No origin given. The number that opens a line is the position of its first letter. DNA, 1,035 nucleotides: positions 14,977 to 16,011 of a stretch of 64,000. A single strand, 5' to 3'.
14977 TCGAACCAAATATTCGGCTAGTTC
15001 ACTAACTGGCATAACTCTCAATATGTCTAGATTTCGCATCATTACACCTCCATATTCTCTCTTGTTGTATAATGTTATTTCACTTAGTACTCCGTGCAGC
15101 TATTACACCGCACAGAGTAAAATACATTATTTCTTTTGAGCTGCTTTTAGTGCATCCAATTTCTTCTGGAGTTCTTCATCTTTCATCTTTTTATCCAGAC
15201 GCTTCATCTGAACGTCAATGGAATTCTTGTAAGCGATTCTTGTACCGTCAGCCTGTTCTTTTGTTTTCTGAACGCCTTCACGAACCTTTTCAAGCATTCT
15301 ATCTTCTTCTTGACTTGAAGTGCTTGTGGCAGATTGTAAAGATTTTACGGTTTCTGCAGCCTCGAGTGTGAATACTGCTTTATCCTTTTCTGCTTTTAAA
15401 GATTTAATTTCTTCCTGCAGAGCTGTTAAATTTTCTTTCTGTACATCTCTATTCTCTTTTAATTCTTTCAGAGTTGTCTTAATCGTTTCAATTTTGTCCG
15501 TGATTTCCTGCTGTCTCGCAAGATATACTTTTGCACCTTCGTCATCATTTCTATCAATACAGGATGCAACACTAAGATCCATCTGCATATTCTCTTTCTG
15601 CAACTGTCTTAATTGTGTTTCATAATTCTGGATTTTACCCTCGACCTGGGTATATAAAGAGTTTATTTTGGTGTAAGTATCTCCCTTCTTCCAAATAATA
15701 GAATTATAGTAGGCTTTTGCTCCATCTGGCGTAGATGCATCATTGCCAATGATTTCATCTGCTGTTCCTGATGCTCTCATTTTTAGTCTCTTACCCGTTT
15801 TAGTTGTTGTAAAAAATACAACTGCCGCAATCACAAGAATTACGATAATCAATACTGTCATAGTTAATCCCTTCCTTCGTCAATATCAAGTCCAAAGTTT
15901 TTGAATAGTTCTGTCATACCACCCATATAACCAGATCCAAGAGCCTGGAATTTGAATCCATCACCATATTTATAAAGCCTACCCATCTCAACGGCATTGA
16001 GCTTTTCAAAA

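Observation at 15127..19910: Four-gene membrane/Ca2+ stress cluster (PspA-like, TerD, vWA/TerY-like, P-type Ca2+-ATPase) inside a phage replication arm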

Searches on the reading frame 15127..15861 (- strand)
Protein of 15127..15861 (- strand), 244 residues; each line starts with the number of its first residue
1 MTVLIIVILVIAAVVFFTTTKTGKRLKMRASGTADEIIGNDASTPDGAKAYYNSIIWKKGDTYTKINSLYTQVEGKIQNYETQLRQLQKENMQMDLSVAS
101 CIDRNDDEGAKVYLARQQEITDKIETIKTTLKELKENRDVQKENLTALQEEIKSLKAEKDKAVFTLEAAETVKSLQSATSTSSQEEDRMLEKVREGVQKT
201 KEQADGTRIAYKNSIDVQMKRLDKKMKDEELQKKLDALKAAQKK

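Call 3: search_protein_families(library=pfam, proteins=[window:15127-15861:-], max_evalue=0.01)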
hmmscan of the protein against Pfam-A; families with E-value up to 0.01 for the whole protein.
window:15127-15861:- (244 aa): 4 families
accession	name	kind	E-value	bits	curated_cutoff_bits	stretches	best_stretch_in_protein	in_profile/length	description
PF04012.17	PspA_IM30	-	0.00024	21.2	33.9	1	102-243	78-215/220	PspA/IM30 family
PF19353.4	DUF5930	-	0.0025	17.4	27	1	116-209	127-218/320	Family of unknown function (DUF5930)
PF03961.19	FapA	-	0.0054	16.8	31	1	18-159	102-233/272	Flagellar Assembly Protein A beta solenoid domain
PF25764.1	KIF21A_4th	-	0.008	16.3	33.1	1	67-162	53-154/183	KIF21A-like domain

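Call 4: search_protein_families(library=phrogs, proteins=[window:15127-15861:-], max_evalue=0.001)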
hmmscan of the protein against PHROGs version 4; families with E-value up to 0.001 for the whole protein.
window:15127-15861:- (244 aa): 1 family
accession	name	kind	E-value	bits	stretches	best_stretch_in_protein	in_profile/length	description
phrog_33389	-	unknown function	8.7e-18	65.5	1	3-240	5-242/248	-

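Call 11: search_protein_families(library=ncbifam, proteins=[window:15127-15861:-], max_evalue=0.01)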
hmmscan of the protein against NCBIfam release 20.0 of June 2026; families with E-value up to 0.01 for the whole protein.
window:15127-15861:- (244 aa): 1 family
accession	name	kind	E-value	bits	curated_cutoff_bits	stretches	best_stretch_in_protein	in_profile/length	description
TIGR02168.1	SMC_prok_B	equivalog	0.0031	15.3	567.35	1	60-237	252-432/1181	chromosome segregation protein SMC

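Call 12: search_protein_families(library=padloc, proteins=[window:15127-15861:-], max_evalue=0.01)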
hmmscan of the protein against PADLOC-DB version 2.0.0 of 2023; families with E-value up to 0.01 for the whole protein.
window:15127-15861:- (244 aa): 3 families
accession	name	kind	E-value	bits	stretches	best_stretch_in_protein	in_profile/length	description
PDLC03865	LmuB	-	0.00031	17.1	1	61-240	587-747/1007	-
PDLC00582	JetC3|JetC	-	0.00056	15.8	1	62-240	875-1047/1472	DUF3584 domain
PDLC00580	JetC3|JetC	-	0.0087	12.3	1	66-230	250-434/1068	DUF3584 domain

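Call 19: find_homologous_proteins(query=window:15127-15861:-, max_evalue=0.001)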
Query window:15127-15861:- (244 aa): 377 proteins with E <= 0.001 among 1484 candidates; the best 120 are listed.
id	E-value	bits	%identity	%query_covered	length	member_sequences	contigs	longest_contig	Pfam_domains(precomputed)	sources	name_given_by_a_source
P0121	5.4e-139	478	97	100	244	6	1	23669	-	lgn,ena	-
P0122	6.6e-139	478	98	100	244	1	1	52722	-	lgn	-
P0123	9.5e-139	478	98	100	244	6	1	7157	-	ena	-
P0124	1.2e-137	474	97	100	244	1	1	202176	-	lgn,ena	-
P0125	1.0e-136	471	96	100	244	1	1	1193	-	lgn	-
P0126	1.5e-135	467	95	100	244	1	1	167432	-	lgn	-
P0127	2.0e-134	464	96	100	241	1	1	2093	-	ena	-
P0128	5.7e-133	459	93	100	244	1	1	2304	-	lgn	-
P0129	8.5e-133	458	93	100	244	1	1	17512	-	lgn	-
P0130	5.8e-131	452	91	100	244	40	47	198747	-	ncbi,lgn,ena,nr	ncbi:hypothetical protein LI205_04035 [bacterium MSK18_59]|nr:hypothetical protein [bacterium MSK18_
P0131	7.1e-131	452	93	94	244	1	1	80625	-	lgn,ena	-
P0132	1.3e-128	445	91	100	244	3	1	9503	-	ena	-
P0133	1.3e-128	445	90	94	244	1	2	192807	-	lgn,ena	-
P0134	1.9e-128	444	90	100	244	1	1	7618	-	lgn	-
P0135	3.7e-128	443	91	94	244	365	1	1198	-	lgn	-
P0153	5.5e-122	423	86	100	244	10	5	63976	PF04012.18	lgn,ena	-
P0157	1.0e-86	308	64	89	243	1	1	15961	PF04012.18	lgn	-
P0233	3.7e-80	286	60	93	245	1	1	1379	PF04012.18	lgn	-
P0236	1.3e-79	285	58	99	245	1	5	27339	PF04012.18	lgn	-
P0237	7.3e-79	282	58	100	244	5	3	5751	PF04012.18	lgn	-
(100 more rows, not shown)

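Call 21: search_dna_similar(query=window:15127-15861:-, collection=phages, mode=protein, max_rows=30, max_evalue=0.001)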
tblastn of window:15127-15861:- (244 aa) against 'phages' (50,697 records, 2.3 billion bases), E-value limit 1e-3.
Records with a match: 1; places in all: 1; records where one place covers at least 80% of the query: 1.
Best place of each record, by identity: <60% 1.
By first word of the organism name: Bacteriophage 1.
By host as written in the record: - 1.
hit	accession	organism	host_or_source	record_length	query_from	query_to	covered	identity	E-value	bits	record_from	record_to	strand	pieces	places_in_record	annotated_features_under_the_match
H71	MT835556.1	Bacteriophage sp.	human fecal samples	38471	24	223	82%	27.2%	2e-6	54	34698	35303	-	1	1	record has no annotation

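Call 24: search_solved_structures(query=A1, max_evalue=10, show_alignments=2)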
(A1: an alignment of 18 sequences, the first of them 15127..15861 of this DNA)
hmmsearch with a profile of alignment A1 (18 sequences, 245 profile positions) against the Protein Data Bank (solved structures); distinct sequences matched with E-value up to 10: 86 (the best 60 are shown).
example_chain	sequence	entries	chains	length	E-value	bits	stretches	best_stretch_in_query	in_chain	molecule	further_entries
8qbv_A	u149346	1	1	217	0.0036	19.8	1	54-200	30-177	Membrane-associated protein Vipp1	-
8qbw_A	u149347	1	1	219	0.0037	19.8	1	54-200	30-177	Phage shock protein A, PspA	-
8qbr_A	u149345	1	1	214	0.0076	18.8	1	54-199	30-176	Membrane-associated protein Vipp1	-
6zvr_B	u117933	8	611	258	0.0084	18.6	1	54-204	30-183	Vipp1 | Phage shock protein A, PspA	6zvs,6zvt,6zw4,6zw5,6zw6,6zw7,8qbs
3eyj_B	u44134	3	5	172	0.02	17.4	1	51-96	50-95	Hemagglutinin HA2 chain | Hemagglutinin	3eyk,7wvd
1qu1_A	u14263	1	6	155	0.031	16.8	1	53-102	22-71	PROTEIN (INFLUENZA RECOMBINANT HA2 CHAIN)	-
6nhp_B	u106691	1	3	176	0.034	16.6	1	33-100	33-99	Hemagglutinin HA2 chain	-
1htm_B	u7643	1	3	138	0.037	16.5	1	53-117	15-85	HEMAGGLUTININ HA2 CHAIN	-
5xl1_C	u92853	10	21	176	0.039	16.4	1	51-96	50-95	Hemagglutinin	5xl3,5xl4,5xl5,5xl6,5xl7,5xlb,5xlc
6v44_B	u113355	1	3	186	0.05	16.1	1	53-97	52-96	Hemagglutinin HA2 chain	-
8zyk_R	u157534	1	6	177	0.054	16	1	53-118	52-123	Hemagglutinin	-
5w42_B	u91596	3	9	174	0.057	15.9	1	53-120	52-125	Hemagglutinin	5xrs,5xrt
8gv6_B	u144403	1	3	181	0.06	15.8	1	51-96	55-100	Hemagglutinin H14-HA2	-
3eym_B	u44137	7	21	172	0.061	15.8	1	53-123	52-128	Hemagglutinin HA2 chain | X-31 Influenza Haemagglutinin HA2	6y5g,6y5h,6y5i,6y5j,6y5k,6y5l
5y2l_B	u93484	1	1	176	0.063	15.8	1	53-115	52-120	Hemagglutinin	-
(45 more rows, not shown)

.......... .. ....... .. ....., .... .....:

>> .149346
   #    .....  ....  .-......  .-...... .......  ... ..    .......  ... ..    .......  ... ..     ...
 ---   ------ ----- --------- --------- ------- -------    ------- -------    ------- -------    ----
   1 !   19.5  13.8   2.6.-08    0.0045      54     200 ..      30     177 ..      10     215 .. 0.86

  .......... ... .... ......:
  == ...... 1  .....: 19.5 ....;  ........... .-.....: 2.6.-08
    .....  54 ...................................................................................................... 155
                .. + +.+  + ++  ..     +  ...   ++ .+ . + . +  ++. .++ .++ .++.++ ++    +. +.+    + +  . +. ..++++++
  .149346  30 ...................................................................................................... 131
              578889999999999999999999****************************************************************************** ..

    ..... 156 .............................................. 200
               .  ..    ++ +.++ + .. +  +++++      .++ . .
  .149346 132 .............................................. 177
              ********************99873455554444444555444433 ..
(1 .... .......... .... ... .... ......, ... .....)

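Call 34: predict_structure(alignment_id=A2)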
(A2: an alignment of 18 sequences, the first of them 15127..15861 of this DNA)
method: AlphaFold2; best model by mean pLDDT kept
length: 244 residues; sequences in the alignment: 18
mean_pLDDT: 72.9   pTM: 0.49
mean pLDDT of the five models: 72.9, 71.9, 70.8, 70.0, 68.5
residues with pLDDT >= 90: 95; 70-90: 49; 50-70: 48; < 50: 52
segments of 3 or more residues with pLDDT < 50: 28-40, 179-182, 194-223
pLDDT, mean of each block of 10 residues (from residue 1): 73 67 50 44 76 90 92 94 95 91 91 92 94 92 93 92 84 59 51 45 33 40 53 67 53
secondary structure, 60 per line:
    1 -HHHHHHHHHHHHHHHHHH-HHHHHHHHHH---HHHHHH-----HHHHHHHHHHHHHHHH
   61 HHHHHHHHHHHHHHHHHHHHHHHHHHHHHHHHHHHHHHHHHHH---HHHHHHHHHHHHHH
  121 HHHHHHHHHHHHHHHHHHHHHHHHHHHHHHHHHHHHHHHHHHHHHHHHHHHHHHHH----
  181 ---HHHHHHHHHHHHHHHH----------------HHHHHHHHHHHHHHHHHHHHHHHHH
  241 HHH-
elements in order: H2-19 H21-30 H34-39 H45-103 H107-176 H184-199 H216-243

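Call 38: fold_search(model_id=the predicted structure, library=pdb)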
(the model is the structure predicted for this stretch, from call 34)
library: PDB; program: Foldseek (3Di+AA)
matches with E <= 10: 614; with E <= 0.001: 1
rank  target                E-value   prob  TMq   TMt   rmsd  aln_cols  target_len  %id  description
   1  8qbs                  8.9e-04  1.00  0.52  0.61  14.2       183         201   19  Cryo-EM structure of Vipp1-F197K/L200K helical filament with lattice 1 (Vipp1-F197K/L200K_L1) (released 2024-09-11)
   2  6zvr_CB               1.4e-03  1.00  0.48  0.53  45.5       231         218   19  C11 symmetry: Bacterial Vipp1 and PspA are members of the ancient ESCRT-III membrane-remodeling superfamily. (released 2021-08-04)
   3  6zvr_A                2.4e-03  1.00  0.47  0.52  51.2       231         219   20  C11 symmetry: Bacterial Vipp1 and PspA are members of the ancient ESCRT-III membrane-remodeling superfamily. (released 2021-08-04)
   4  7o3w_A                2.5e-03  1.00  0.52  0.59  41.8       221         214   14  Structural basis for VIPP1 oligomerization and maintenance of thylakoid membrane integrity (released 2021-06-30)
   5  7abk                  3.3e-03  1.00  0.47  0.58  49.2       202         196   16  Helical structure of PspA (released 2021-08-04)
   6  8qbw                  4.3e-03  1.00  0.52  0.58  41.1       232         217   18  Cryo-EM structure of Vipp1-deltaH6_aa1-219 helical filament with lattice 3 (Vipp1-deltaH6_L3) (released 2024-09-11)
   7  8qbr                  5.6e-03  1.00  0.47  0.53  36.5       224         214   20  Cryo-EM structure of Vipp1 helical filament with lattice 1 (Vipp1_L1) (released 2024-09-18)
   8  7o3x_A                7.3e-03  1.00  0.52  0.60  10.1       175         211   18  Structural basis for VIPP1 oligomerization and maintenance of thylakoid membrane integrity (released 2021-06-30)
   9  7o3x_B                7.3e-03  1.00  0.52  0.59  44.1       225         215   20  Structural basis for VIPP1 oligomerization and maintenance of thylakoid membrane integrity (released 2021-06-30)
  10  9hzm_0                7.8e-03  1.00  0.49  0.60  51.0       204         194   18  235 A SynPspA H1-5 rod after incubation with EPL (released 2025-08-13)
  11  6zvs_A                1.7e-02  1.00  0.45  0.78   3.3       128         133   19  C12 symmetry: Bacterial Vipp1 and PspA are members of the ancient ESCRT-III membrane-remodeling superfamily. (released 2021-08-04)
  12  6zvr_DB               1.7e-02  1.00  0.48  0.72   6.5       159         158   18  C11 symmetry: Bacterial Vipp1 and PspA are members of the ancient ESCRT-III membrane-remodeling superfamily. (released 2021-08-04)
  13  9eom                  1.9e-02  1.00  0.52  0.59  50.5       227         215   18  250A Vipp1 dL10Ala helical tubes in the presence of EPL (released 2024-10-16)
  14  9hzx_0                1.9e-02  1.00  0.48  0.54  49.6       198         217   16  280 A SynPspA rod after incubation with EPL (released 2025-08-13)
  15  8qfv                  1.9e-02  1.00  0.49  0.55  44.4       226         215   18  305A Vipp1 helical tubes in the presence of EPL (released 2024-09-11)
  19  4whe                  5.2e-02  1.00  0.45  0.77   1.7       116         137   12  Crystal structure of E. coli phage shock protein A (PspA 1-144) (released 2015-09-02)
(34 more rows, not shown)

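Call 40: find_related_loci(query=A1, collection=genome_contigs, flank=10000)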
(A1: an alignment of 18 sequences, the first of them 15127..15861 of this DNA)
Query A1 (244 aa) in genome_contigs; peptide patterns used: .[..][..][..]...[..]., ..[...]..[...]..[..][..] (x = any residue, [..] = any of these).
124 stretches matched a pattern; 7 encode a relative of the query (tblastn E <= 1e-3); 7 distinct loci.
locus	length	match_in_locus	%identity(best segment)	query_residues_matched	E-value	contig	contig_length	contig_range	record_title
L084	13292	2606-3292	58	13-243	1e-88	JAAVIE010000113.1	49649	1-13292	MAG: Oscillospiraceae bacterium isolate Mgla_MAG_0-bin_16 c_000000090472, whole genome shotgun sequence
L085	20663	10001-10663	60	20-240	7e-80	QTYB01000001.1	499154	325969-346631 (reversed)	Ruminococcus sp. AM36-2AA AM36-2AA.Scaf1, whole genome shotgun sequence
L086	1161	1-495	59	69-234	3e-61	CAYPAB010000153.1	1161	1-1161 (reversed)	MAG TPA_asm: uncultured Eubacteriales bacterium isolate SRP350583_co2_379 genome assembly, contig: NODE_154796_length_11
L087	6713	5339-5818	60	84-243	4e-57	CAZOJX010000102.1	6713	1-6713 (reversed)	MAG TPA_asm: uncultured Lachnoclostridium sp. isolate SRP350583_co2_442 genome assembly, contig: NODE_17282_length_6713_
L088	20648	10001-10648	38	26-239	4e-43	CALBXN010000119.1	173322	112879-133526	MAG TPA_asm: uncultured Treponema sp. isolate SRR6425805_bin.27_CONCOCT_v1.1_MAG genome assembly, contig: ERZ1767615.17,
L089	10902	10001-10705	34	11-244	1e-41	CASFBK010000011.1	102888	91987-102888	uncultured Eubacteriales bacterium isolate A83_L3_358358_idba_bin.71 genome assembly, contig: A83_L3_358358_idba_bin.71.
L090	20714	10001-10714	33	2-243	1e-40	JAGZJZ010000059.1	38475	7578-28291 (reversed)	MAG: Clostridiales bacterium isolate L3_133_000G1_dasL3_133_000G1_concoct_15 L3_133_000G1_scaffold_922, whole genome sho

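Call 42: search_protein_representatives(alignment_id=A2)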
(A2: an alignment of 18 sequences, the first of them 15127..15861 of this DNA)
Query: 18 sequences, 244 profile positions. Proteins with E-value up to 0.001 (for the whole library): 234; up to 1e-10: 109; up to 1e-30: 26. The best 150 are listed.
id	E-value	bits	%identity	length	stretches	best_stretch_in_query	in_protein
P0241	2.6e-101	354.4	-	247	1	5-243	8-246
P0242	4.6e-93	327.4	-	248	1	4-243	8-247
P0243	8.6e-72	257.7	-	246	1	2-244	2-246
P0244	3.7e-62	226.1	-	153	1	92-243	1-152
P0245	6.3e-60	218.8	-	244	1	3-240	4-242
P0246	4.8e-59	216.0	-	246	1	5-243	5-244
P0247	8.9e-58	211.8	-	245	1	5-241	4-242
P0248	3.1e-57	210.0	-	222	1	9-177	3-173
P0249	8.0e-56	205.4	-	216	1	100-243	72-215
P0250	3.1e-55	203.5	-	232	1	3-146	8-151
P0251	8.9e-55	202.0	-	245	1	6-242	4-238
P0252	3.4e-50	187.0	-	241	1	6-239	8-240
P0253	3.7e-50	186.9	-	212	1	98-243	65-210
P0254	1.9e-47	178.0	-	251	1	1-240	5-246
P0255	3.4e-46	173.9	-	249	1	6-242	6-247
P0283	1.8e-18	83.1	-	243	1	1-241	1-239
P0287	4.1e-18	81.9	-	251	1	3-238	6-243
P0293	1.0e-16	77.3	-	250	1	3-240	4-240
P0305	1.4e-14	70.3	-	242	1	2-244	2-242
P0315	6.7e-14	68.1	-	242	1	26-243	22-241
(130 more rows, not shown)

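Call 44: search_protein_families(library=pfam, alignment_id=A3, max_evalue=0.01)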
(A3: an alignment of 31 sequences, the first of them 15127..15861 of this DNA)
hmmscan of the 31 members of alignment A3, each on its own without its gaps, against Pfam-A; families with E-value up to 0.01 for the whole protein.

A. member 1, window:15127-15861:- (244 aa): 4 families
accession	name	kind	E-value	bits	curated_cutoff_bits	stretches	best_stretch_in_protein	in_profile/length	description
PF04012.17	PspA_IM30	-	0.00024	21.2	33.9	1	102-243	78-215/220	PspA/IM30 family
PF19353.4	DUF5930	-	0.0025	17.4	27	1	116-209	127-218/320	Family of unknown function (DUF5930)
PF03961.19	FapA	-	0.0054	16.8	31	1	18-159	102-233/272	Flagellar Assembly Protein A beta solenoid domain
PF25764.1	KIF21A_4th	-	0.008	16.3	33.1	1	67-162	53-154/183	KIF21A-like domain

B. families by the number of members that match (of 31 scanned): 21 families
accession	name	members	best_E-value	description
PF04012.17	PspA_IM30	24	6.8e-33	PspA/IM30 family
PF04048.20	Sec8_N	3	0.00055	Exocyst complex component Sec8 N-terminal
PF24627.1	PUMA_CC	2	0.00049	PUMA coiled-coil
PF10473.14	CENP-F_leu_zip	2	0.00059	Leucine-rich repeats of kinetochore protein Cenp-F/LEK1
PF06818.20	Fez1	1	0.00097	Fez1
PF07889.17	DUF1664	1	0.0014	Protein of unknown function (DUF1664)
PF06419.17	COG6_N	1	0.0017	Conserved oligomeric complex COG6, N-terminal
PF22814.2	WelO5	1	0.0021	Carrier-protein-independent halogenase WelO5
PF19353.4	DUF5930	1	0.0025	Family of unknown function (DUF5930)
PF20667.3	Sec10_N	1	0.0037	Exocyst complex component Sec10, N-terminal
PF03961.19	FapA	1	0.0054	Flagellar Assembly Protein A beta solenoid domain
PF06103.16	DUF948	1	0.0062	Bacterial protein of unknown function (DUF948)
PF09267.15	Dict-STAT-coil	1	0.0067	Dictyostelium STAT, coiled coil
PF05055.17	DUF677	1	0.0068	Protein of unknown function (DUF677)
PF10653.15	Phage-A118_gp45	1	0.007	Protein gp45 of Bacteriophage A118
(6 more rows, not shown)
